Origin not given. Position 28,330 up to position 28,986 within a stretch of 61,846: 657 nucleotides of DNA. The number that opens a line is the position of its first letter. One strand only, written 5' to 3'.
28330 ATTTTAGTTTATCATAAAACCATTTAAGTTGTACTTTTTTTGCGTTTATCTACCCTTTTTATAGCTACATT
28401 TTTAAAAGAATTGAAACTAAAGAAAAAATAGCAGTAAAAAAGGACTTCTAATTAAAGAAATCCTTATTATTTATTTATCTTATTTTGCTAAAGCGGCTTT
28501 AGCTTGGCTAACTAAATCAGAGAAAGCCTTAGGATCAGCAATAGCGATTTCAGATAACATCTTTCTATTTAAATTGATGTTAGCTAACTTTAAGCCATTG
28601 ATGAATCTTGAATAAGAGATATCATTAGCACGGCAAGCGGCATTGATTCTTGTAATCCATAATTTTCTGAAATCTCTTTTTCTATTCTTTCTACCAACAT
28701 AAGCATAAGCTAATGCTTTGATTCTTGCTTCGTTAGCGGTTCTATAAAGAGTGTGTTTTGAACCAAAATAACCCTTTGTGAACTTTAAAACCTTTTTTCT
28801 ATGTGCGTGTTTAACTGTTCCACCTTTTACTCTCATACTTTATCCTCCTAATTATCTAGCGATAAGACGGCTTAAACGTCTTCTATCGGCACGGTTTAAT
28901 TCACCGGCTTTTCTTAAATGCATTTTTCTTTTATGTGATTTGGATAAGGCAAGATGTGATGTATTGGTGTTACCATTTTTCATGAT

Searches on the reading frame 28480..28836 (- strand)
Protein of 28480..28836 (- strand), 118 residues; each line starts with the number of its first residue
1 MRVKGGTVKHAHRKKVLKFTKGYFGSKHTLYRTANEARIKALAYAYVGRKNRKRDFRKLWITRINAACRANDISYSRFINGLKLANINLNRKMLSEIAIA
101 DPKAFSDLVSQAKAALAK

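Call 61: search_protein_families(library=pfam, proteins=[window:28480-28836:-], max_evalue=0.01)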
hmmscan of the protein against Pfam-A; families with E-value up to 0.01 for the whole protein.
window:28480-28836:- (118 aa): 1 family
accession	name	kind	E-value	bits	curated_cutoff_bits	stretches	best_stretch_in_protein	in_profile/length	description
PF00453.23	Ribosomal_L20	-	1.2e-46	157.7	30.8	1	2-108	1-107/107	Ribosomal protein L20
